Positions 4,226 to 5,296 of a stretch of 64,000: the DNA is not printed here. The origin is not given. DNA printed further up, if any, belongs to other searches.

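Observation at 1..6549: ECF-sigma-headed eight-gene operon: TonB-dependent receptor, DUF6702, HupE/UreJ, TPR and a split DUF4331 pair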

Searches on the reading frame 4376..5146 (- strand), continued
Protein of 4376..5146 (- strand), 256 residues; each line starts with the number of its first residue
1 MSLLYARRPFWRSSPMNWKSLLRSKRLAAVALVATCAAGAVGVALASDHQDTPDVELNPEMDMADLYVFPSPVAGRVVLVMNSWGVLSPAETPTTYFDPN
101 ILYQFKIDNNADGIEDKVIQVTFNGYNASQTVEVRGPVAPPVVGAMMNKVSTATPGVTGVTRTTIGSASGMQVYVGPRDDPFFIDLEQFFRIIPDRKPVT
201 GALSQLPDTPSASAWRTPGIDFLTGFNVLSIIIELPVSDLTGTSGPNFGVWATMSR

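Call 38: find_encoding_contigs(protein=P0275, flank=8000, max_places=2)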
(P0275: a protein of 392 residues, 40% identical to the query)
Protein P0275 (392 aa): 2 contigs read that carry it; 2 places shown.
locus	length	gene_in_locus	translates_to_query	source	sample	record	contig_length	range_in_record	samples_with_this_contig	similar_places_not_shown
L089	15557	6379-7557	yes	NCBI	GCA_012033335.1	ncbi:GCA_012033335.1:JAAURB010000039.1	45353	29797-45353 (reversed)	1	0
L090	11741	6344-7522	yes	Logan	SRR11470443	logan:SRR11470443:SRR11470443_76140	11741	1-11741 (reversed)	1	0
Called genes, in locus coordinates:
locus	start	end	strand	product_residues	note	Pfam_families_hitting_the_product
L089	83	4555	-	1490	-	PF05345:He_PIG (faint), PF00028:Cadherin (weak), PF00353:HemolysinCabind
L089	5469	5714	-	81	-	-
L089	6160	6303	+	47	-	-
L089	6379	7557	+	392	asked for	PF14224:DUF4331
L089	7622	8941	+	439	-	PF13428:TPR_14 (faint), PF14559:TPR_19 (faint), PF25062:ARM_TT21_N (faint), PF00515:TPR_1 (faint), PF13181:TPR_8 (faint), PF13424:TPR_12 (faint), PF13432:TPR_16 (weak), PF07719:TPR_2 (weak)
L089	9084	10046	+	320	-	PF03824:NicO, PF13386:DsbD_2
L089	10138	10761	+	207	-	-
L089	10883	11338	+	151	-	-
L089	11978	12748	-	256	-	PF13301:DUF4079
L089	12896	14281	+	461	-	PF01565:FAD_binding_4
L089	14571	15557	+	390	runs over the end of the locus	PF14306:PUA_2, PF01747:ATP-sulfurylase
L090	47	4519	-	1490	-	PF05345:He_PIG (faint), PF00028:Cadherin (weak), PF00353:HemolysinCabind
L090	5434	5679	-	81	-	-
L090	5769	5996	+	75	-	-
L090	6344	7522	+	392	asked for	PF14224:DUF4331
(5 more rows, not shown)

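Call 39: find_encoding_contigs(protein=P0291, flank=8000, max_places=2)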
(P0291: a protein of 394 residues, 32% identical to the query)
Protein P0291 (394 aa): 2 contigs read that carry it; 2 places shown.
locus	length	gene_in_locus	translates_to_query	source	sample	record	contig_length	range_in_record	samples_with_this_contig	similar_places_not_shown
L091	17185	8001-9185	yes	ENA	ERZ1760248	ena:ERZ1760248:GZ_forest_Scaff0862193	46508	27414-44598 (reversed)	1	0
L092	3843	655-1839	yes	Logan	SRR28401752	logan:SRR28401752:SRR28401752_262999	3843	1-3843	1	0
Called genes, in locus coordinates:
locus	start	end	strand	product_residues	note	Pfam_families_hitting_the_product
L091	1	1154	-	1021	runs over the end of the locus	?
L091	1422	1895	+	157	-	PF05991:NYN_YacP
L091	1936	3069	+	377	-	-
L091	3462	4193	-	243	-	PF02223:Thymidylate_kin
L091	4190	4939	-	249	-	PF02223:Thymidylate_kin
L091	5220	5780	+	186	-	PF07638:Sigma70_ECF, PF04542:Sigma70_r2, PF08281:Sigma70_r4_2, PF04545:Sigma70_r4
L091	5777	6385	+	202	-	PF12973:Cupin_7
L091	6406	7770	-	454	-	-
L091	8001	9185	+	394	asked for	PF14224:DUF4331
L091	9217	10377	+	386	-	PF13428:TPR_14 (faint), PF14559:TPR_19 (faint), PF13431:TPR_17 (faint), PF25064:ARM_TT21_5th (faint), PF00515:TPR_1 (faint), PF07719:TPR_2 (faint), PF13424:TPR_12 (weak), PF13432:TPR_16 (weak), +9 more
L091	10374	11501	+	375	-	PF13795:HupE_UreJ_2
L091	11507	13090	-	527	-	PF04715:, PF00425:Chorismate_bind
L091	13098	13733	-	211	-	-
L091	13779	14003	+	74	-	-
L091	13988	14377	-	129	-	PF01502:PRA-CH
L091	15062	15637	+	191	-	-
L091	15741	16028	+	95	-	-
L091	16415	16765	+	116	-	-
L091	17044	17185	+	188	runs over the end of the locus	PF13185:GAF_2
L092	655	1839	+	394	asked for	PF14224:DUF4331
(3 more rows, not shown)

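Call 41: find_encoding_contigs(protein=P0272, flank=8000, max_places=2)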
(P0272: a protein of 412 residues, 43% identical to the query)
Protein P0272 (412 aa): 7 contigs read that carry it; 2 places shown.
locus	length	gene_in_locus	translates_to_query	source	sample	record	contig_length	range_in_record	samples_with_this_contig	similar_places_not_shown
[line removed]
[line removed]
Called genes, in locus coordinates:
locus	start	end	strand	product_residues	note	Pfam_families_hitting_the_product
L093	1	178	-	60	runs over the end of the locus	-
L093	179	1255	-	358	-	PF27675:YCF81_N, PF01850:PIN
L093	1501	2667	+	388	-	PF04055:Radical_SAM, PF06969:HemN_C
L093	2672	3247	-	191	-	PF05685:Uma2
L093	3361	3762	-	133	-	PF00582:Usp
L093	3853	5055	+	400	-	PF00162:PGK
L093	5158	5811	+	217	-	PF00702:Hydrolase, PF12710:HAD, PF13419:HAD_2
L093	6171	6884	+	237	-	PF12535:Nudix_N, PF00293:NUDIX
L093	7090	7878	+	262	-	PF00106:adh_short, PF01370:Epimerase (faint), PF08659:KR (weak), PF13561:adh_short_C2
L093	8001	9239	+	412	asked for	PF14224:DUF4331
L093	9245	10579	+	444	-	PF13428:TPR_14 (faint), PF13432:TPR_16 (faint), PF14559:TPR_19 (faint), PF25062:ARM_TT21_N (faint), PF07719:TPR_2 (faint), PF12895:ANAPC3 (weak), PF00515:TPR_1 (faint), PF13424:TPR_12 (weak), +1 more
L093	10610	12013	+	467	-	PF03824:NicO, PF13386:DsbD_2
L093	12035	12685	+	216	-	-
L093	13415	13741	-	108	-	-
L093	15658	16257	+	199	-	-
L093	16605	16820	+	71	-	-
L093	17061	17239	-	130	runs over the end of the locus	-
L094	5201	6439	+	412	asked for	PF14224:DUF4331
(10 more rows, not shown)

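Call 59: search_solved_structures(query=L006:4130-6262:+, max_evalue=0.00001)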
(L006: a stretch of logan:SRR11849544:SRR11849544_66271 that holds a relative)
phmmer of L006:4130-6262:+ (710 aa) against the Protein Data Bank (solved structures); distinct sequences matched with E-value up to 0.00001: 14.
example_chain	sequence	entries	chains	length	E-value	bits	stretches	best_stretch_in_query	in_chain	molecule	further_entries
6v81_A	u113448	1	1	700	8.3e-94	318.3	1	39-706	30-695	Probable TonB-dependent receptor YncD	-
9c4o_A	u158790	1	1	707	1.1e-93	317.9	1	39-706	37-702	Pyrroloquinoline quinone transporter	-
9gbc_A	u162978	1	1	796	1.6e-07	33.1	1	68-170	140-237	TonB-linked outer membrane receptor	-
8a8c_A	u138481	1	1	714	4.3e-07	31.7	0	31-163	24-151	Ferrichrome outer membrane transporter/phage receptor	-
8a60_A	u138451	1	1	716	4.3e-07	31.7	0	31-163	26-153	Ferrichrome outer membrane transporter/phage receptor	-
3qlb_A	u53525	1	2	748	7e-07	31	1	22-187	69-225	Enantio-pyochelin receptor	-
1qff_A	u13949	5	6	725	9.5e-07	30.6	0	31-163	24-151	FERRIC HYDROXAMATE UPTAKE RECEPTOR | PROTEIN (FERRIC HYDROXAMATE UPTAKE RECEPTOR) | FERRIC HYDROXAMATE RECEPTOR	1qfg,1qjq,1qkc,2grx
2fcp_A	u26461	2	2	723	1e-06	30.4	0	31-163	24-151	PROTEIN (FERRIC HYDROXAMATE UPTAKE RECEPTOR) | FhuA iron-ferrichrome transporter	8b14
1fi1_A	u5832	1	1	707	1.1e-06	30.4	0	39-162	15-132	FERRICHROME-IRON RECEPTOR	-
4cu4_A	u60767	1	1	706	1.1e-06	30.4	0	39-161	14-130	FERRICHROME-IRON RECEPTOR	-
1fcp_A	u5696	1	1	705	1.2e-06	30.3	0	39-162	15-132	PROTEIN (FERRIC HYDROXAMATE UPTAKE RECEPTOR)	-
3fhh_A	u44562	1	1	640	3.3e-06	28.8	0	37-164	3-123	Outer membrane heme receptor ShuA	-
9dir_B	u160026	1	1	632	4e-06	28.5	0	37-164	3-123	Outer membrane heme/hemoglobin receptor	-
9dhe_A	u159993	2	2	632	5.5e-06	28.1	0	37-164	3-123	TonB-dependent receptor | Outer membrane heme/hemoglobin receptor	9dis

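Call 60: search_protein_families(library=ncbifam, proteins=[L006:4130-6262:+, L002:15703-17433:+, L002:17540-18094:+, L001:9381-9962:+, L087:10950-12623:+, L091:10374-11501:+, L093:12035-12685:+], max_evalue=0.001)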
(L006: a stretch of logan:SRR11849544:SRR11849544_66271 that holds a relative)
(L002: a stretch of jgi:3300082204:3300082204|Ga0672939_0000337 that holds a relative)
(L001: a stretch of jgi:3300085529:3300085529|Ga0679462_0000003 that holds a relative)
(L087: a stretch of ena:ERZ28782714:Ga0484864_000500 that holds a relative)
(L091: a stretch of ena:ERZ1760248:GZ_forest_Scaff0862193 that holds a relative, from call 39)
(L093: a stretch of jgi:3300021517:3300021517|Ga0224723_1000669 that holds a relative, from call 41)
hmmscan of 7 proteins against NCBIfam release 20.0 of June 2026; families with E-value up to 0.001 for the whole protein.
L006:4130-6262:+ (710 aa): 24 families
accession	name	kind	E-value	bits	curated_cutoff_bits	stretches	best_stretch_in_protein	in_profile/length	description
NF041535.1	TonB_rec_PqqU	equivalog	9.3e-113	377.8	1200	1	45-706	9-671/676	TonB-dependent receptor PqqU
TIGR01783.1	TonB-siderophor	subfamily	8.2e-46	156.9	223.5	1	52-703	2-644/649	TonB-dependent siderophore receptor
TIGR01785.1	TonB-hemin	subfamily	6.2e-32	110.9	316.85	2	331-702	304-671/677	TonB-dependent heme/hemoglobin receptor family protein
TIGR01786.1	TonB-hemlactrns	subfamily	4.9e-25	88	323.75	2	394-527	391-523/719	TonB-dependent hemoglobin/transferrin/lactoferrin family receptor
TIGR01779.1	TonB-B12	equivalog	7.2e-21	74.4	599.7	2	35-168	28-156/614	TonB-dependent vitamin B12 receptor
NF007926.1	PRK10641.1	equivalog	1e-15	57.4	836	1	37-166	29-154/617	TonB-dependent vitamin B12 receptor BtuB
NF010011.0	PRK13484.1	equivalog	3e-14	52.2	1197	2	37-168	32-161/682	IreA family TonB-dependent siderophore receptor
NF007465.0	PRK10044.1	equivalog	4.2e-14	51.7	803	2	40-164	67-185/726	ferrichrome porin FhuA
NF010650.0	PRK14049.1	equivalog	7.2e-14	50.9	904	2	344-588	376-621/729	ferrioxamine B receptor precursor protein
NF010010.0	PRK13483.1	equivalog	7.3e-13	47.4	927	1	33-166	31-163/660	ligand-gated channel protein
NF053590.1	TonB_dep_TOL0244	equivalog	3.7e-12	45.6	645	1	41-166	17-140/604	TOL_0244 family TonB-dependent receptor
NF010651.0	PRK14050.1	equivalog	2.3e-11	42.6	884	1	34-163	61-183/730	TonB-dependent siderophore receptor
NF047944.1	FoxamRcptFoxA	equivalog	3.9e-10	38.7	1300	1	340-681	352-674/697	ferrioxamine B receptor FoxA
NF050067.1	TonBEntbctnRecCfrA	equivalog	1.4e-08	33.5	1200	1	38-166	29-158/698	TonB-dependent ferric enterobactin receptor CfrA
NF049947.1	TonB_dep_PCPU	exception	2.8e-07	29.1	800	0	399-523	390-518/685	TonB-dependent receptor, PCPU motif-type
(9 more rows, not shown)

L002:15703-17433:+ (576 aa): 7 families
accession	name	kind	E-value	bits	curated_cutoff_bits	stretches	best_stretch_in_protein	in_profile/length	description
TIGR03075.1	PQQ_enz_alc_DH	subfamily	1.9e-133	445.9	480.05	1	35-553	5-527/530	PQQ-dependent dehydrogenase, methanol/ethanol family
TIGR04528.1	acido_non_PQQ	subfamily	1.7e-93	314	650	1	50-555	5-487/493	acido-empty-quinoprotein group A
TIGR03074.1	PQQ_membr_DH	subfamily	4e-57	193.6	832.65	3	269-383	383-503/783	membrane-bound PQQ-dependent dehydrogenase, glucose/quinate/shikimate family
TIGR03300.1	assembly_YfgL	equivalog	7.4e-23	80.8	285.2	2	93-231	57-171/377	outer membrane protein assembly factor BamB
NF008351.0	PRK11138.1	equivalog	1.6e-20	73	423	2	96-231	64-186/394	outer membrane protein assembly factor BamB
NF041516.1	PA2928_fam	subfamily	1.6e-05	24.5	70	0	473-510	317-354/376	PA2928 family protein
NF040673.1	PLuB_PQQ_rpt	exception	0.00064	18.8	250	0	105-184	258-330/395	PLuB system PQQ-binding repeat protein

L002:17540-18094:+ (184 aa): 2 families
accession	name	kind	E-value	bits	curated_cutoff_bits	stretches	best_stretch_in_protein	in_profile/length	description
TIGR03094.1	sulfo_cyanin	equivalog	4.3e-16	59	168.4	1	41-174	52-191/195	sulfocyanin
TIGR03095.1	rusti_cyanin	equivalog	8.2e-05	22.8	146.7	1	66-167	44-147/148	rusticyanin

L001:9381-9962:+ (193 aa): 0 families

L087:10950-12623:+ (557 aa): 1 family
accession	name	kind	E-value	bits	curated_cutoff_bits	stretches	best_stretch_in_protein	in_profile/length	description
NF007454.0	PRK10019.1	subfamily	1.2e-34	119.9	195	2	264-410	21-163/283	nickel/cobalt efflux transporter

L091:10374-11501:+ (375 aa): 0 families

L093:12035-12685:+ (216 aa): 0 families

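Call 67: find_encoding_contigs(protein=P0278, flank=8000, max_places=2)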
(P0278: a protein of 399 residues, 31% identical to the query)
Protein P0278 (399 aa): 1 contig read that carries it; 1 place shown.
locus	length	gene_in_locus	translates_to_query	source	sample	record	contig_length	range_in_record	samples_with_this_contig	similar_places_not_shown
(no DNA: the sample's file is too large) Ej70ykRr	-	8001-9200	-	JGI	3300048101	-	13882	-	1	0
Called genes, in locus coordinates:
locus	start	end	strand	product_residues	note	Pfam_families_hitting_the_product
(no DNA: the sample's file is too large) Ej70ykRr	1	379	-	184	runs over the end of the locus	-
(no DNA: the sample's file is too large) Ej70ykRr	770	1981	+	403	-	PF28597:T2SSF_N, PF00482:T2SSF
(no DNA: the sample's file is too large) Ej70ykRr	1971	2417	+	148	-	PF07963:N_methyl (weak), PF08334:T2SSG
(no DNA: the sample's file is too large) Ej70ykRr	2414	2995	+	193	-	-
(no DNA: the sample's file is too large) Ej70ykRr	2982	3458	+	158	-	-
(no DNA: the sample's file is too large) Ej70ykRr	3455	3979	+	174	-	-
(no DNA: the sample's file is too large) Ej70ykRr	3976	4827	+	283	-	-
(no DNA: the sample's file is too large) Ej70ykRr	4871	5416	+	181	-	-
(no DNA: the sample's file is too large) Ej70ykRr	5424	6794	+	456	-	-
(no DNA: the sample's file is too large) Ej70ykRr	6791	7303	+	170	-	-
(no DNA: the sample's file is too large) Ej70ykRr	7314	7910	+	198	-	PF16918:PknG_TPR (weak), PF13424:TPR_12 (faint), PF23914:TPR_CcmH_CycH (faint), PF00515:TPR_1 (faint), PF07719:TPR_2 (faint), PF13176:TPR_7 (faint), PF13181:TPR_8 (faint), PF14559:TPR_19 (weak), +3 more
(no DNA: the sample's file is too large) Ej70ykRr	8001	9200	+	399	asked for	PF14224:DUF4331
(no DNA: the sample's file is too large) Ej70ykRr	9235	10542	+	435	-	PF13176:TPR_7 (faint), PF13428:TPR_14 (faint), PF23914:TPR_CcmH_CycH (faint), PF13431:TPR_17 (faint), PF07721:TPR_4 (faint), PF13432:TPR_16 (weak), PF13424:TPR_12 (weak), PF14559:TPR_19 (weak), +4 more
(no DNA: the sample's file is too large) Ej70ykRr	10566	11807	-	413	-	PF13795:HupE_UreJ_2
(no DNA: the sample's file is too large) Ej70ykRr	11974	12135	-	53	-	?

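Call 68: find_encoding_contigs(protein=P0315, flank=8000, max_places=2)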
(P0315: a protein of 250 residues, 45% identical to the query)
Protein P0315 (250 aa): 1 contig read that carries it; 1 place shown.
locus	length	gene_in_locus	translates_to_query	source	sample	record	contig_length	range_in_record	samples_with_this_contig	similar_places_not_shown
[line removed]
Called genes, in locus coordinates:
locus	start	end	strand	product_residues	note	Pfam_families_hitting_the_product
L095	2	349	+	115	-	?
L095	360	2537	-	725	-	PF25852:DUF6242_C (faint), PF15902:Sortilin-Vps10 (weak)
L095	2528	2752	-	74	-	-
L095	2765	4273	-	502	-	-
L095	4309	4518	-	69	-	-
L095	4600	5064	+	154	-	-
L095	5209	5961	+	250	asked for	PF14224:DUF4331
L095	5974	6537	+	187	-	PF14224:DUF4331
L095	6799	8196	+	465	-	PF00515:TPR_1 (faint), PF07719:TPR_2 (faint), PF13181:TPR_8 (faint), PF13428:TPR_14 (faint), PF13431:TPR_17 (faint), PF14559:TPR_19 (faint), PF13432:TPR_16 (faint), PF13424:TPR_12 (faint), +1 more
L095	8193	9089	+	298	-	PF07963:N_methyl (weak)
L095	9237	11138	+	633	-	PF01891:CbiM, PF02361:CbiQ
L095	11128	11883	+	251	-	PF00005:ABC_tran, PF02463:SMC_N (faint), PF13304:AAA_21 (weak)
